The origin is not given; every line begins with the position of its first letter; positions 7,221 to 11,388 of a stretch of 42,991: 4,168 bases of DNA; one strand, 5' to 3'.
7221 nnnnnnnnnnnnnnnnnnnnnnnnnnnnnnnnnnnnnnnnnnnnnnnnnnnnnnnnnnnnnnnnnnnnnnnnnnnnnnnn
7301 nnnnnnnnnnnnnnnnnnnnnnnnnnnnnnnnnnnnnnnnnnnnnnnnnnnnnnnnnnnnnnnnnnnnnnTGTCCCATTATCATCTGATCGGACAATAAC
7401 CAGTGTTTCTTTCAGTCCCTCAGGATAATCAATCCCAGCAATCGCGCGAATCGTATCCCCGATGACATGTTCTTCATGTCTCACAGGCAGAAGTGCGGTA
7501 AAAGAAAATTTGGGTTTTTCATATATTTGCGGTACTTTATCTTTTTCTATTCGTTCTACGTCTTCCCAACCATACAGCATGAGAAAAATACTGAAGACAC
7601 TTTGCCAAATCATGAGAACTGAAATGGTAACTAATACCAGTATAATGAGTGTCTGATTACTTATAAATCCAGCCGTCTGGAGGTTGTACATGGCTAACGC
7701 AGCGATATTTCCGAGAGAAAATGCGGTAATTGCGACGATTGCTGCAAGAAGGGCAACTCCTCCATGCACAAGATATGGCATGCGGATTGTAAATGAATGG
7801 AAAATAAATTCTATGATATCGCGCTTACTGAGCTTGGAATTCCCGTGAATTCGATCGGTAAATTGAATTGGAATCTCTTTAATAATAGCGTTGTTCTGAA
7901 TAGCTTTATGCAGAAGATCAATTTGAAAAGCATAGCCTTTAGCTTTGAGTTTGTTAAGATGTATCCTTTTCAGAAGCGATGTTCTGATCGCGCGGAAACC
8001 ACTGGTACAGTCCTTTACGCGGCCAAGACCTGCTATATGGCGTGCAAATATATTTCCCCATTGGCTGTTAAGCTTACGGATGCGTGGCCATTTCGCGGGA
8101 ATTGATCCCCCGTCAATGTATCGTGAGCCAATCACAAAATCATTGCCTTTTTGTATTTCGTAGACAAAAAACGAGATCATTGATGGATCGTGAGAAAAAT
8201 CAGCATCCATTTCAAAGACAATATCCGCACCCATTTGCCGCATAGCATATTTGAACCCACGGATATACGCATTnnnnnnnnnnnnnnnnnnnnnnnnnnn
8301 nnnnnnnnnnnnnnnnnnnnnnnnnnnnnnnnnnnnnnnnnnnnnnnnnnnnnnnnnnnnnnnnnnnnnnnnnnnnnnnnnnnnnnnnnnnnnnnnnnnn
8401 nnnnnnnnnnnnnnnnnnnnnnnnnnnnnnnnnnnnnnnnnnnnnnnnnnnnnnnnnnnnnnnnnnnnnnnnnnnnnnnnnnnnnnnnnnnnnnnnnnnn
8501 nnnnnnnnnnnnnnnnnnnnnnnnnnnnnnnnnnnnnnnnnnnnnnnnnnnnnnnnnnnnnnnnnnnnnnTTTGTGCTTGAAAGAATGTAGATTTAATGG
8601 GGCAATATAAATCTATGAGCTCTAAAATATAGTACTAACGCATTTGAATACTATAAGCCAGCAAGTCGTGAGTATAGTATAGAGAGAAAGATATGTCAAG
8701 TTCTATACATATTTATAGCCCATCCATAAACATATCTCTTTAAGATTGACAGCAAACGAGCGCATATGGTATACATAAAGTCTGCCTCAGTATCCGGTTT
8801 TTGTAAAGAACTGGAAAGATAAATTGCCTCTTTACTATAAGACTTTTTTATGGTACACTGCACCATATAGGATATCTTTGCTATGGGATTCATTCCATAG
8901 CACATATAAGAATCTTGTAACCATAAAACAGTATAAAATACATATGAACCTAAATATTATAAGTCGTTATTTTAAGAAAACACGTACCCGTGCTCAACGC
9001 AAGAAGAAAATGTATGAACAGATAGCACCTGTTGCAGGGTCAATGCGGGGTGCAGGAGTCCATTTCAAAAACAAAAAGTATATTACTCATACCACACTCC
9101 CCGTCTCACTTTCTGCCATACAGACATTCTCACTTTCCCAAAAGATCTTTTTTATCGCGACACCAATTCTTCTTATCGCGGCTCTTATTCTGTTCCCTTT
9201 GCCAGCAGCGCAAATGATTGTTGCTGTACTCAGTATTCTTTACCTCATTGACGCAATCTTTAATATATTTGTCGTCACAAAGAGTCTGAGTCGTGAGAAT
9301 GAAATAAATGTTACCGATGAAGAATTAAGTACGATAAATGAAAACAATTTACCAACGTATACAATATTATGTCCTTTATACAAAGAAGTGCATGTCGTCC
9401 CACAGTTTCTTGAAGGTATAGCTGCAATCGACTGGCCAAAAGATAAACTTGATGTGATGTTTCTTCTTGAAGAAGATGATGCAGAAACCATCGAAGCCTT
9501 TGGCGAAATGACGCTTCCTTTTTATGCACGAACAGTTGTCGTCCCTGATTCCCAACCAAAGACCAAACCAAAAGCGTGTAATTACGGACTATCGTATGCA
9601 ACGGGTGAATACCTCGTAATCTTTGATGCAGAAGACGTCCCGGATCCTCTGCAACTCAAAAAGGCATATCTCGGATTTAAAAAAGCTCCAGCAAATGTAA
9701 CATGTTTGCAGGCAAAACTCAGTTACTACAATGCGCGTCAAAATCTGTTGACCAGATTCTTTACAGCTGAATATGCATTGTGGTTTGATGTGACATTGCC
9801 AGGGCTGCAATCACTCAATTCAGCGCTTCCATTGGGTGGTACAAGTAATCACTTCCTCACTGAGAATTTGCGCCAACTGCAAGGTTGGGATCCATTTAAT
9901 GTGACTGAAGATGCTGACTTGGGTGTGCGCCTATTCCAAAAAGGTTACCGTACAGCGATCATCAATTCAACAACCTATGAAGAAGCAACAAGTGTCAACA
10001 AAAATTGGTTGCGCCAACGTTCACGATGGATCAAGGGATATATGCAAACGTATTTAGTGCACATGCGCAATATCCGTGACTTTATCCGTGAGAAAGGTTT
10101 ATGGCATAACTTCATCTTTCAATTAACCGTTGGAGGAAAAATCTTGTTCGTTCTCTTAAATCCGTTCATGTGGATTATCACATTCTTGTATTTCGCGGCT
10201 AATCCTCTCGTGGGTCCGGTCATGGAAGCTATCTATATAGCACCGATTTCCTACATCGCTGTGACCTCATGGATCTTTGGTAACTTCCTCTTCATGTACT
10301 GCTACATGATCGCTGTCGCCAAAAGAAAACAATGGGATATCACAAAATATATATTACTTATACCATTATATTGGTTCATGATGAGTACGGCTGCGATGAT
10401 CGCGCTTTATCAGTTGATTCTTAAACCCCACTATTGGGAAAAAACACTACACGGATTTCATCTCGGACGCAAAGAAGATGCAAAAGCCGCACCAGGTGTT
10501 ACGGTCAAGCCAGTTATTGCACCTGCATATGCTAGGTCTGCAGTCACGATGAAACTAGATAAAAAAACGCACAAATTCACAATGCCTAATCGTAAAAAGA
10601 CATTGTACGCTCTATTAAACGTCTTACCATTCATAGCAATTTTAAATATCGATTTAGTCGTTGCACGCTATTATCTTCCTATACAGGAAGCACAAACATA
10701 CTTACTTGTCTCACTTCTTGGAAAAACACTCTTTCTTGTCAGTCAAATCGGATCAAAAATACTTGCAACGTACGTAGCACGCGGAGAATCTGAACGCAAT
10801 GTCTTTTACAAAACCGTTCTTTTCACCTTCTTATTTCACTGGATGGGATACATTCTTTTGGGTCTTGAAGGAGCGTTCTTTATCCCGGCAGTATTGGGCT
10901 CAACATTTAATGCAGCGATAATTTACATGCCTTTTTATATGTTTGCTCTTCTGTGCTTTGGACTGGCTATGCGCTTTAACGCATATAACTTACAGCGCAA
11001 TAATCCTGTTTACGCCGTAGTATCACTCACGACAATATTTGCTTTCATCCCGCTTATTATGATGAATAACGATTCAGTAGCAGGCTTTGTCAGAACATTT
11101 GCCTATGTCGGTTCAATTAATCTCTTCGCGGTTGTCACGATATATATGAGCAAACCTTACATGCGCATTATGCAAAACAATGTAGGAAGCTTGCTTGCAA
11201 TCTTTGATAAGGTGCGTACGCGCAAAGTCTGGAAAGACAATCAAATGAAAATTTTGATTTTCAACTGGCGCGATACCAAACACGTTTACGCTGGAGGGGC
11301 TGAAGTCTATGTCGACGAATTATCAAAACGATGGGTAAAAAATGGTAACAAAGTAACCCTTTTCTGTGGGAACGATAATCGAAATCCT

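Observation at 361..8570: Two tandem fusions of a polyprenyl-phosphate-sugar-synthase-like GT2 to a processive GT2 synthase, each followed by a GT-C membrane protein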

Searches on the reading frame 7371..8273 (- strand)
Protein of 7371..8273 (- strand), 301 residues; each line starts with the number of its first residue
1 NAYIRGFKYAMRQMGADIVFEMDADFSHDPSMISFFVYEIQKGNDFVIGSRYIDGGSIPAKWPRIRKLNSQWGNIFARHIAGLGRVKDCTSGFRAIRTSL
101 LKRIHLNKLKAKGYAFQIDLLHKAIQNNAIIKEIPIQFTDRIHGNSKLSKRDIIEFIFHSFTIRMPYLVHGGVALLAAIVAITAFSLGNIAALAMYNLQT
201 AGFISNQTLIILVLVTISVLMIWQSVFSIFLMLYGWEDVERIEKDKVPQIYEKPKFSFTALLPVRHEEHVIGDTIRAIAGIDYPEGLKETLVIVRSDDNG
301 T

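Call 77: search_protein_representatives(protein=window:7371-8273:-)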
Query: 301 residues. Proteins with E-value up to 0.001 (for the whole library): 11596; up to 1e-10: 3684; up to 1e-30: 135. The best 150 are listed.
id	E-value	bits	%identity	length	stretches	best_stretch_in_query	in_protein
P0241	2.3e-80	286.6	48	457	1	2-299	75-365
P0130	2.5e-80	286.5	48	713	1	2-300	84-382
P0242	6.7e-70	252.3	44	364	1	2-298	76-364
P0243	1.7e-65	237.9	49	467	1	2-301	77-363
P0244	5.7e-57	209.8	59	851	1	2-168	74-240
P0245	2.0e-56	208.1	57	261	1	2-168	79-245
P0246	4.3e-54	200.4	49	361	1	2-226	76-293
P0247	4.2e-53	197.1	53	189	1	2-168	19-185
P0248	7.2e-53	196.4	51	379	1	2-201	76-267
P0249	4.2e-49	184.0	46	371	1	2-212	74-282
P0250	1.3e-48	182.5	53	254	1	2-166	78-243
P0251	3.7e-48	180.9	52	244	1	2-165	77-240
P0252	1.7e-46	175.4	38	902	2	2-168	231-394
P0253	3.2e-46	174.6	54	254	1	2-164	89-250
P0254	7.1e-45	170.2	38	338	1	2-262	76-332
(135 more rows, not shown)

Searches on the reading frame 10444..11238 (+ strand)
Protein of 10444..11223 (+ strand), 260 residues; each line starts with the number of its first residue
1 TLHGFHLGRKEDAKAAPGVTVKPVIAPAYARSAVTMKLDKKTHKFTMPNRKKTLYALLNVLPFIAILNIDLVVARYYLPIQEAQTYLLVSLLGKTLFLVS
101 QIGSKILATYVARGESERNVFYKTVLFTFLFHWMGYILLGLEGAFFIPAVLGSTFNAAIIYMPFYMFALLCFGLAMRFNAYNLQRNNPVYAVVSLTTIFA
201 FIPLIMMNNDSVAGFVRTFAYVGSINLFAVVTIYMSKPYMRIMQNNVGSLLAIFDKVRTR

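Call 45: search_protein_families(library=pfam, proteins=[window:10444-11223:+], max_evalue=0.05)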
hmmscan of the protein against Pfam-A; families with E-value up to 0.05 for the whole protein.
window:10444-11223:+ (260 aa): 0 families

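Call 64: search_solved_structures(query=A3, max_evalue=1)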
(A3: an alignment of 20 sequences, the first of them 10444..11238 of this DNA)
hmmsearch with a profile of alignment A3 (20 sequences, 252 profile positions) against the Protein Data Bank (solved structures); distinct sequences matched with E-value up to 1: 4.
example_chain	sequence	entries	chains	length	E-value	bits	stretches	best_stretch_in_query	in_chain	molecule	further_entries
6tpg_A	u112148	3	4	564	0.0064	19.3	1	67-203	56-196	Orexin receptor type 2,GlgA glycogen synthase,Hypocretin receptor-2 | Orexin receptor type 2,GlgA glycogen synthase,Orexin receptor type 2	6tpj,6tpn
21ci_A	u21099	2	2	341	0.014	18.2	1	67-175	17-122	Orexin receptor type 2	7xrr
4s0v_A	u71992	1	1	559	0.094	15.5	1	67-175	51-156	Human Orexin receptor type 2 fusion protein to P. abysii Glycogen Synthase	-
5wqc_A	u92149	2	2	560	0.094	15.5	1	67-175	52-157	Orexin receptor type 2,GlgA glycogen synthase,Orexin receptor type 2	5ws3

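Call 79: search_protein_families(library=pfam, alignment_id=A3, max_evalue=1)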
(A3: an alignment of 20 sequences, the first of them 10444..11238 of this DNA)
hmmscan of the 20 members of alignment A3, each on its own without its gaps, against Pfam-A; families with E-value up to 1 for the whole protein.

A. member 1, window:10444-11238:+ (265 aa): 1 family
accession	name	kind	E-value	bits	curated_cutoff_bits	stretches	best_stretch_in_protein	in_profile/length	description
PF21204.3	Ebp1_C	-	0.31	10.8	26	1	165-247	78-159/255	Ell binding protein Ebp1, C-terminal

B. families by the number of members that match (of 20 scanned): 10 families
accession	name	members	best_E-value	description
PF13440.11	Polysacc_synt_3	1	2e-05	Polysaccharide biosynthesis protein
PF02038.21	ATP1G1_PLM_MAT8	1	0.018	ATP1G1/PLM/MAT8 family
PF06196.17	DUF997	1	0.041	Protein of unknown function (DUF997)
PF21944.1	Hemotin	1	0.14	Hemotin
PF12666.12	PrgI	1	0.16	PrgI family protein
PF23143.1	2TM_P5A-ATPase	1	0.2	P5A-ATPase, transmembrane helical hairpin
PF21204.3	Ebp1_C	1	0.31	Ell binding protein Ebp1, C-terminal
PF15786.10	PET117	1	0.34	PET assembly of cytochrome c oxidase, mitochondrial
PF11120.13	CBP_BcsF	1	0.48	Cellulose biosynthesis protein BcsF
PF06749.17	DUF1218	1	0.52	Protein of unknown function (DUF1218)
